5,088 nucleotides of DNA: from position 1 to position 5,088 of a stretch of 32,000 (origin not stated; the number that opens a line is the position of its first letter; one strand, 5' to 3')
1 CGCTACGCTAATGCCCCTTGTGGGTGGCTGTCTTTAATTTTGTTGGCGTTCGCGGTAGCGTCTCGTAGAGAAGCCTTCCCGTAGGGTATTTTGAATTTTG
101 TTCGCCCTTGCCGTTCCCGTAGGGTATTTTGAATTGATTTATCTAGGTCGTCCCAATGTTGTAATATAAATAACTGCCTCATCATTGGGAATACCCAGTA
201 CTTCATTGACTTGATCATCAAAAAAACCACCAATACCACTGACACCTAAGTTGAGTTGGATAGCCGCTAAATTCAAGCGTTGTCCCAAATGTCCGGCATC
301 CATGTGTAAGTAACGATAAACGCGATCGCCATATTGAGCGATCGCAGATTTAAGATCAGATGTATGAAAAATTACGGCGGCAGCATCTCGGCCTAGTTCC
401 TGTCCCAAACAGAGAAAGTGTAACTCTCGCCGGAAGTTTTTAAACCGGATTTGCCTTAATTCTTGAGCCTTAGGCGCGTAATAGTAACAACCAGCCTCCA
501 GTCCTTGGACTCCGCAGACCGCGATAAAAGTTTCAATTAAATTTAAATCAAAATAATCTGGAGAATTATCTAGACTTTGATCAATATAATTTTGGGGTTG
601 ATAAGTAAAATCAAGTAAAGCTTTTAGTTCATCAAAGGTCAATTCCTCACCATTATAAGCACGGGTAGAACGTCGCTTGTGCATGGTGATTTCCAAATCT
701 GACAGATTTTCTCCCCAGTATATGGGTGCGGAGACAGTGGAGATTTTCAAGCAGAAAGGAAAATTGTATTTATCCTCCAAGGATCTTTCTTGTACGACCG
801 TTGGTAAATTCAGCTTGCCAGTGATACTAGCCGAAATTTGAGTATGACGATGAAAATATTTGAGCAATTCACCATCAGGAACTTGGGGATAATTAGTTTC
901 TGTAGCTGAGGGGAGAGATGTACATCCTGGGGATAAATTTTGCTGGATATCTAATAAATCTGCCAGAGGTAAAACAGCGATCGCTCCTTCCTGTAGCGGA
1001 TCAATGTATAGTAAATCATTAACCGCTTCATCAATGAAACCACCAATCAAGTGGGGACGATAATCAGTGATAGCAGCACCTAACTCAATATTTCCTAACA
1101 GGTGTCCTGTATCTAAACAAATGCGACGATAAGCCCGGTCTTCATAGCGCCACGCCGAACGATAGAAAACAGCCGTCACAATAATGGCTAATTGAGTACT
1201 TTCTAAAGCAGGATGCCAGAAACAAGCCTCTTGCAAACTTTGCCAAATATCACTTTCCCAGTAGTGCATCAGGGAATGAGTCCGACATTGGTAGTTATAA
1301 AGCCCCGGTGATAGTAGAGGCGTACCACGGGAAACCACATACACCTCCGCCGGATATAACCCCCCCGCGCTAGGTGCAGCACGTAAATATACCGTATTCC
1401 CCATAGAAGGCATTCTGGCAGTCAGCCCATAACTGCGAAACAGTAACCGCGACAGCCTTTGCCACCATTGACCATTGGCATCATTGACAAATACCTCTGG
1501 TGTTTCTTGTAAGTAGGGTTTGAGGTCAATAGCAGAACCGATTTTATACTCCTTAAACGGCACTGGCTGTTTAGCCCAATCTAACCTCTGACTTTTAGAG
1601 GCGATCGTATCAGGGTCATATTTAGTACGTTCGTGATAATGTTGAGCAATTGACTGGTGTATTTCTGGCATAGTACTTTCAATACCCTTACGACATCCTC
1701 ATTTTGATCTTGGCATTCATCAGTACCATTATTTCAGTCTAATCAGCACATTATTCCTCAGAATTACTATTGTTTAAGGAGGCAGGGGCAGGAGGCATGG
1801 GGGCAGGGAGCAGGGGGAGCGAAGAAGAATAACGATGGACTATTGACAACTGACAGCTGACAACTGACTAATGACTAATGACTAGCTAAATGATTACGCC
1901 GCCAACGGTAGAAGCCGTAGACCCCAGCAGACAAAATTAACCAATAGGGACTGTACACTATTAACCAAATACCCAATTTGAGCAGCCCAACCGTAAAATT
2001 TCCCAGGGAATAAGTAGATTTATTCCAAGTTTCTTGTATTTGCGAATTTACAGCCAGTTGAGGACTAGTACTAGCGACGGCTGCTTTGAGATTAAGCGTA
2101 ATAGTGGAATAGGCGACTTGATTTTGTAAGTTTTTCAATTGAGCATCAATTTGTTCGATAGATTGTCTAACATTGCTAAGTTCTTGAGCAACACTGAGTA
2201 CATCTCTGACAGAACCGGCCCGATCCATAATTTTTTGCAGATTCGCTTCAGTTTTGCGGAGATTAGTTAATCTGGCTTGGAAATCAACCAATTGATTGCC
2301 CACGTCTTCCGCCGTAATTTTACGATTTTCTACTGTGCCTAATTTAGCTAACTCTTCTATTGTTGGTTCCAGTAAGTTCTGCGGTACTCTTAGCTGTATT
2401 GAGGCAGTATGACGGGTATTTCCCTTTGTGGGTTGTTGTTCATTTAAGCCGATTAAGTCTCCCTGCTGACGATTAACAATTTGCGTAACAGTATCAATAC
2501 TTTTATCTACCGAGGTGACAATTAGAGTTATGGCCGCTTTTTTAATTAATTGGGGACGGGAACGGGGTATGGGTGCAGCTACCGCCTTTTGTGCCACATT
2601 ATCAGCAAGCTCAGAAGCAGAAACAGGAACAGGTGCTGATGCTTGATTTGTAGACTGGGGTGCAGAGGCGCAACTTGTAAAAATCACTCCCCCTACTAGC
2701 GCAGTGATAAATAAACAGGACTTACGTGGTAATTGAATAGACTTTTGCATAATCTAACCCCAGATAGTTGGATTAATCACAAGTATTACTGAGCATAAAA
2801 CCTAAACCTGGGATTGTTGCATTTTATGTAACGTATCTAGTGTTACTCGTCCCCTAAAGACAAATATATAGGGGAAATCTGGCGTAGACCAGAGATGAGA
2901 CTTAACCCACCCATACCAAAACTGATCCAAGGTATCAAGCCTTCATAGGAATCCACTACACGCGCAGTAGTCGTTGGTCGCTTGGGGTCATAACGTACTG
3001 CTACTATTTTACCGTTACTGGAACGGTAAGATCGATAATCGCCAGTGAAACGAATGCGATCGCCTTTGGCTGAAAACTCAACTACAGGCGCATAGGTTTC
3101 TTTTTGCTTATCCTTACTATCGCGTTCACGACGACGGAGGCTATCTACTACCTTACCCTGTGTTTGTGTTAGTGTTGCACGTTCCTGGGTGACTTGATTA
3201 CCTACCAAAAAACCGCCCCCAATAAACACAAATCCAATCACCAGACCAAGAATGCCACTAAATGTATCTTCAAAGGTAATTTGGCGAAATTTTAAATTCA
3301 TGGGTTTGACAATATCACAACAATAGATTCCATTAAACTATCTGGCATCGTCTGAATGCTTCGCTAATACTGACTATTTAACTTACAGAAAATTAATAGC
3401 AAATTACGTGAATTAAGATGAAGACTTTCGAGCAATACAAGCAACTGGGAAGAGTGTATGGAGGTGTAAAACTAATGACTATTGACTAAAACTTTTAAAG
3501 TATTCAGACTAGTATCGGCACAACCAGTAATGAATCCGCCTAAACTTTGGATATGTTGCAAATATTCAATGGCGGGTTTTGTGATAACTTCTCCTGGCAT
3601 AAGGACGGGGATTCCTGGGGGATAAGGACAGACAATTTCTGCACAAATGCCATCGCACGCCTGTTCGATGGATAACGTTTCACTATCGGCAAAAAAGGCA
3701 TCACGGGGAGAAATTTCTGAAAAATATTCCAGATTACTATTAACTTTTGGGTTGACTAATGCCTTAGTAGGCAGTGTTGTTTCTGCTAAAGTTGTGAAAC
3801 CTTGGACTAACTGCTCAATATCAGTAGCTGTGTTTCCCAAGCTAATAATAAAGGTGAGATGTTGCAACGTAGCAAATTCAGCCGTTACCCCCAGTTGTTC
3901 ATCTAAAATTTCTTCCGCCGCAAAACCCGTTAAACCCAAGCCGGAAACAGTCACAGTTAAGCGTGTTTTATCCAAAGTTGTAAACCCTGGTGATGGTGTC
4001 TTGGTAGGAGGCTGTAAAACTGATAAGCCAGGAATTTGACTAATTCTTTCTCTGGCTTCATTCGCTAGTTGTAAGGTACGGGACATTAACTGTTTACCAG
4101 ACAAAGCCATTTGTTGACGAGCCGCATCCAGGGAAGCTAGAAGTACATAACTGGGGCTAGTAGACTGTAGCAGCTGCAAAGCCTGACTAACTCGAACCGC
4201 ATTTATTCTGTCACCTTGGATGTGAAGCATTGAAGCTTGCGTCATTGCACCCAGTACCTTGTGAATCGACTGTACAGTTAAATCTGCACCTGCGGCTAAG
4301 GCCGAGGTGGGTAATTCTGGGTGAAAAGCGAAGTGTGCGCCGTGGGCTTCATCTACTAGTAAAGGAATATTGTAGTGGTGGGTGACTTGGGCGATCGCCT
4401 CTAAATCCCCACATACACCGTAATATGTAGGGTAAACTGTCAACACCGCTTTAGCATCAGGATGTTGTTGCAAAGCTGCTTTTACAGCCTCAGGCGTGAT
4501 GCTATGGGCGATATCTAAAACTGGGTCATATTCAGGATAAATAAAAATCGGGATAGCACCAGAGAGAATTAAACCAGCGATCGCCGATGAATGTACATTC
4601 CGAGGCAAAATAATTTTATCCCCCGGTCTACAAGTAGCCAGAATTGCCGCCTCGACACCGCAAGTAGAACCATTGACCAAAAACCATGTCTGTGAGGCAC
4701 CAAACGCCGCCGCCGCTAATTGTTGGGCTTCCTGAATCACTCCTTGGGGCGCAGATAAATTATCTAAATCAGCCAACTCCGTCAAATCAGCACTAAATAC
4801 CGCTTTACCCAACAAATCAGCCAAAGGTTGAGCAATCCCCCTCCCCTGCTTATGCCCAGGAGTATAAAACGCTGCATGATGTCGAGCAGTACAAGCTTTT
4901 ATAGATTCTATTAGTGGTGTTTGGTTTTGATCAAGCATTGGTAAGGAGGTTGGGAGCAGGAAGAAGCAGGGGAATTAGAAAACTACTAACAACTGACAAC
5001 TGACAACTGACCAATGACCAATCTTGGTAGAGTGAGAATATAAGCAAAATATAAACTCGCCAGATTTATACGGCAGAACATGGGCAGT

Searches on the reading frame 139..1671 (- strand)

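Call 80: search_protein_families(library=pfam, proteins=[window:139-1671:-], max_evalue=0.00001)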
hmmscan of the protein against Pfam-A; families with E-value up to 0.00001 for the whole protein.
window:139-1671:- (510 aa): 1 family
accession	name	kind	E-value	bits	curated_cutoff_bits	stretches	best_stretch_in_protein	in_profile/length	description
PF00881.29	Nitroreductase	-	2.8e-34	119.2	23.5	2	332-508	3-167/167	Nitroreductase family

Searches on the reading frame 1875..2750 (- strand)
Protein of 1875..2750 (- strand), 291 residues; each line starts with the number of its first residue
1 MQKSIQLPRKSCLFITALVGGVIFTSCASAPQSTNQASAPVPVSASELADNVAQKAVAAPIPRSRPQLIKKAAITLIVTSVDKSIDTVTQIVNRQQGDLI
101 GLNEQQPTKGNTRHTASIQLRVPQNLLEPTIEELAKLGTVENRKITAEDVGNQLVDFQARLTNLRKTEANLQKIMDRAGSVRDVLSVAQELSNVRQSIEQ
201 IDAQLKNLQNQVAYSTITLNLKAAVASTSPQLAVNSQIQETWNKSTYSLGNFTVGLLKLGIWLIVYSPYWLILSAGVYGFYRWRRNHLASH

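Call 80: search_protein_families(library=pfam, proteins=[window:1875-2750:-], max_evalue=0.00001)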
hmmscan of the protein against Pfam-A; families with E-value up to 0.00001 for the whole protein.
window:1875-2750:- (291 aa): 1 family
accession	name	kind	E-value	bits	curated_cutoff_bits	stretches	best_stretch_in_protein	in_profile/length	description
PF14257.11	DUF4349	-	3.3e-55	187.2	27.7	1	67-281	2-212/213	Domain of unknown function (DUF4349)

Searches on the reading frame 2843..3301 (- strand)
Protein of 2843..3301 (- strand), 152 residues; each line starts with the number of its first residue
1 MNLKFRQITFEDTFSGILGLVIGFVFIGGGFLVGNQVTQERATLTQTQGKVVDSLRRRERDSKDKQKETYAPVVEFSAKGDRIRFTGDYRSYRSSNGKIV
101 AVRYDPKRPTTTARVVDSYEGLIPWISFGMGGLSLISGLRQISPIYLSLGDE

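Call 80: search_protein_families(library=pfam, proteins=[window:2843-3301:-], max_evalue=0.00001)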
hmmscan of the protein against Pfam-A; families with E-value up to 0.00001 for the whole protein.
window:2843-3301:- (152 aa): 1 family
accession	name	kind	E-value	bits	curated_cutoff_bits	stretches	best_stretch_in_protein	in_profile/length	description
PF12158.14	DUF3592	-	1.4e-07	32.5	25.3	1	47-111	1-76/84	Domain of unknown function (DUF3592)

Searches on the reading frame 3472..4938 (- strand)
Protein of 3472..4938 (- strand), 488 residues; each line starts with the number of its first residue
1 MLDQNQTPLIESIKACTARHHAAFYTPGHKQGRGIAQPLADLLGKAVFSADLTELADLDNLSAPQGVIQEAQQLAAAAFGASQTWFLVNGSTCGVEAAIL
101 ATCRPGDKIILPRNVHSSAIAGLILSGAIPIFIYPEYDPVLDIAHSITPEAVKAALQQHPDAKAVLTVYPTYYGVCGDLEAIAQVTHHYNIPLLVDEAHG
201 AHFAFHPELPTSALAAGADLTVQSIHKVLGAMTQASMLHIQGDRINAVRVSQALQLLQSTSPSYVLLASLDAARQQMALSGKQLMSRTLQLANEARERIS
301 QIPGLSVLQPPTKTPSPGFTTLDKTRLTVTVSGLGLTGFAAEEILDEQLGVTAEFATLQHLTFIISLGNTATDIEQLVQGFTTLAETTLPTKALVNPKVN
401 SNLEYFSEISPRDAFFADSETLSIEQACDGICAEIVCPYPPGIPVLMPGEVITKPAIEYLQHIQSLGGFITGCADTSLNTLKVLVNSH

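Call 80: search_protein_families(library=pfam, proteins=[window:3472-4938:-], max_evalue=0.00001)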
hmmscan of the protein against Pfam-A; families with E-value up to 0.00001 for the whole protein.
window:3472-4938:- (488 aa): 7 families
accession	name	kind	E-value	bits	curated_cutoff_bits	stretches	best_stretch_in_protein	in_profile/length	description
PF01276.26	OKR_DC_1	-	4.6e-82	276.4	27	1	7-370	1-414/417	Orn/Lys/Arg decarboxylase, major domain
PF00155.27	Aminotran_1_2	-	1.2e-13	51.4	19.7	1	61-312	37-302/361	Aminotransferase class I and II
PF03711.20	OKR_DC_1_C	-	1e-10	42.5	24.2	1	418-466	62-113/132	Orn/Lys/Arg decarboxylase, C-terminal domain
PF01041.23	DegT_DnrJ_EryC1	-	2.8e-08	33.8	19.8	1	88-201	45-150/360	DegT/DnrJ/EryC1/StrS aminotransferase family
PF05889.19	SepSecS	-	4.3e-07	29.4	21.1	1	103-270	95-265/389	O-phosphoseryl-tRNA(Sec) selenium transferase, SepSecS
PF00266.25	Aminotran_5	-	6.1e-07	29.2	21.5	1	68-320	45-312/371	Aminotransferase class-V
PF01212.27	Beta_elim_lyase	-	1.2e-06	28.5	27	1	69-286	35-232/288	Beta-eliminating lyase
